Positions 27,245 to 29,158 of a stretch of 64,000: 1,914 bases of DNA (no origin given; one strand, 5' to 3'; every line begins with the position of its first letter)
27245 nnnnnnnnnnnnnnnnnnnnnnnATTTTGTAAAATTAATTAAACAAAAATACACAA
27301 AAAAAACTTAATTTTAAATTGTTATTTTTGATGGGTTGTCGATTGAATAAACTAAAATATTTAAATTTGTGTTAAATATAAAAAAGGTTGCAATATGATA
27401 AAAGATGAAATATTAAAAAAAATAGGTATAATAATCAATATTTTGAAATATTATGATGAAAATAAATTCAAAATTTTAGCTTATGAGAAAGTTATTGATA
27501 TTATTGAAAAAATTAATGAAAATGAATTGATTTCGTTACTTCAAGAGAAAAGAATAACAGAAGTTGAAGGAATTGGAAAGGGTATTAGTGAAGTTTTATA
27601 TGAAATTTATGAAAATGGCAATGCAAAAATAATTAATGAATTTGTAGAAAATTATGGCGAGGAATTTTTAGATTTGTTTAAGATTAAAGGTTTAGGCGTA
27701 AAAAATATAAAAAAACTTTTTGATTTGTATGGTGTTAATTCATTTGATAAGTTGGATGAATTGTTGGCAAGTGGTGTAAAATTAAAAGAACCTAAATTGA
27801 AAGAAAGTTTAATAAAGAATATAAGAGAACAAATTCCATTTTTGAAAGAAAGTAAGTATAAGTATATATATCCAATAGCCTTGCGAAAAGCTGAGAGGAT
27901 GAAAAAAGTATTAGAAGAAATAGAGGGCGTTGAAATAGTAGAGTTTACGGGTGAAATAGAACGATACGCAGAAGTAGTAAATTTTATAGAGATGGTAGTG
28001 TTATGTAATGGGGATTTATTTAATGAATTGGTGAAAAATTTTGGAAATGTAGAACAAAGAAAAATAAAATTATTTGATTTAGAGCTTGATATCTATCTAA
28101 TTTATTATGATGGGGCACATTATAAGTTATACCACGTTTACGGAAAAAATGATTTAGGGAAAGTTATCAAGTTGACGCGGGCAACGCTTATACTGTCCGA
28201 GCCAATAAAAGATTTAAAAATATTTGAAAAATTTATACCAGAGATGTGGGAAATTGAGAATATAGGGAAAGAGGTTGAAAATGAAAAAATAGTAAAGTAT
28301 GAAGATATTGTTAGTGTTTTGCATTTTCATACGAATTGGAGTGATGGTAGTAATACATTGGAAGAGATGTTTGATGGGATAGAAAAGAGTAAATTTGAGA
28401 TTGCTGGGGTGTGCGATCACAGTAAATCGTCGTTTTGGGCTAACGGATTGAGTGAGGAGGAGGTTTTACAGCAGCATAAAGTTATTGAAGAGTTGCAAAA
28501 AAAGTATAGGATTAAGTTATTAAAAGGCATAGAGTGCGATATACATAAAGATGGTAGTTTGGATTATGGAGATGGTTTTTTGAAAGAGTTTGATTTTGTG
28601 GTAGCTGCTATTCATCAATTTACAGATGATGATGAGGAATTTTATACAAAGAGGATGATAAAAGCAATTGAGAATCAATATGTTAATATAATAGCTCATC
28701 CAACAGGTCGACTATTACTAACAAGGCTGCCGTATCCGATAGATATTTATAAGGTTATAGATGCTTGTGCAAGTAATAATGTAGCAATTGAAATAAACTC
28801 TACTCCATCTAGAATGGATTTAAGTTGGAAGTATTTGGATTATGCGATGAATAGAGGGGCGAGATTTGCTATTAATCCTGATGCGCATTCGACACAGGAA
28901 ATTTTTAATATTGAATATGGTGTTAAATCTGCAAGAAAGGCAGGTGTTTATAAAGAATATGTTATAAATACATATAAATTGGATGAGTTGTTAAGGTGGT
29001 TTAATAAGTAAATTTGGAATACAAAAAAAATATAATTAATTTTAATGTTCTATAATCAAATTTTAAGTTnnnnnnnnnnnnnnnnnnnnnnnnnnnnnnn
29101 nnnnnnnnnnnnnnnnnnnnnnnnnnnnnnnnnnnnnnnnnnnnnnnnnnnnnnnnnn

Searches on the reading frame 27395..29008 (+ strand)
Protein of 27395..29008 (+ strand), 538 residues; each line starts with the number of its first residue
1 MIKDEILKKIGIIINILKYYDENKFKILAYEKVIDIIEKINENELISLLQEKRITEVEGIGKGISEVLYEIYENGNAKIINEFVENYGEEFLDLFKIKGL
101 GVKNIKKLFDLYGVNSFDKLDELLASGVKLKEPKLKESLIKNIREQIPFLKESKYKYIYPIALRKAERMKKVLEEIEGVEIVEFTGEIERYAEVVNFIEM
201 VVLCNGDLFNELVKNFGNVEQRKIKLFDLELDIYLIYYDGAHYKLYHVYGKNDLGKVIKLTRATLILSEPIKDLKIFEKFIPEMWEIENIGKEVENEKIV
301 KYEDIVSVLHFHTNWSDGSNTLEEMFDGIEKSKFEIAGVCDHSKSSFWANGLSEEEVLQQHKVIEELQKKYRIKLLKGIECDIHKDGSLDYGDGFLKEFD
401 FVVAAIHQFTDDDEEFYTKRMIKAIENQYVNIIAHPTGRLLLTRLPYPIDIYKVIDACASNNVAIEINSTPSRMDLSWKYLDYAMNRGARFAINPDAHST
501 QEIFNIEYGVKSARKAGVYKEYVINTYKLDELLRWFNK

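Call 70: search_solved_structures(query=window:27395-29008:+, show_alignments=1, max_evalue=1e-10)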
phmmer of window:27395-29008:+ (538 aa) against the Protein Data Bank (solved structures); distinct sequences matched with E-value up to 1e-10: 4.
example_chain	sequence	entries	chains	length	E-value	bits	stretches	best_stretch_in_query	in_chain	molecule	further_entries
2w9m_A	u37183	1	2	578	2.3e-56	194.9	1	298-533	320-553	POLYMERASE X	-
3b0y_A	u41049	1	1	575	4.1e-50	174.3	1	297-536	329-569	DNA polymerase beta family (X family)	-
3au2_A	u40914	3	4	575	4.1e-50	174.3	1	297-536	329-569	DNA polymerase beta family (X family)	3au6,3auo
3b0x_A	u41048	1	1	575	4.1e-50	174.3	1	297-536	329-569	DNA polymerase beta family (X family)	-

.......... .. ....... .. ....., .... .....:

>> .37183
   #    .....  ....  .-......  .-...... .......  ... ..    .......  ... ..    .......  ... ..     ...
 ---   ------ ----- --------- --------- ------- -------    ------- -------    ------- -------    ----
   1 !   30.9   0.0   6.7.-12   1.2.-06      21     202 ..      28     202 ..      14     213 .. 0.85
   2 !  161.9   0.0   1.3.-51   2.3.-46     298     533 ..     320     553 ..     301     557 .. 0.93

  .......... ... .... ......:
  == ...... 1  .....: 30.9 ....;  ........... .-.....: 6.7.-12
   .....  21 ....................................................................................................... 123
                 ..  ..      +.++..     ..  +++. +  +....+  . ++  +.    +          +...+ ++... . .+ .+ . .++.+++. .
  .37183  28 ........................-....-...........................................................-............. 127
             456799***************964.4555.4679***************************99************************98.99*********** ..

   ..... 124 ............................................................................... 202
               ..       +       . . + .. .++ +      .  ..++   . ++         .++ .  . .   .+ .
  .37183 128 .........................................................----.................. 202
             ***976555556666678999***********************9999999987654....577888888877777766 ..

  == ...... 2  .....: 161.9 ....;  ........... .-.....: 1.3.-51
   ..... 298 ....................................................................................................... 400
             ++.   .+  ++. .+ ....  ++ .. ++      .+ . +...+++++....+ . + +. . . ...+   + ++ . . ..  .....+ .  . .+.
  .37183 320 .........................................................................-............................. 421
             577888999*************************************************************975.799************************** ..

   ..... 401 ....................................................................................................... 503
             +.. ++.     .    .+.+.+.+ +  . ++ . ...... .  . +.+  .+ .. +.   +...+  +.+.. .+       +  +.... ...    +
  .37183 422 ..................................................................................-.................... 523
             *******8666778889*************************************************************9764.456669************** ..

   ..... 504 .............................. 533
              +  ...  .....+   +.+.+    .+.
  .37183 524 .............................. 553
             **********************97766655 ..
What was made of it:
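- Tried and rejected: PolX alignment to solved structures did not cover the remnant region, so an in-frame insertion there is unresolved (call 70).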
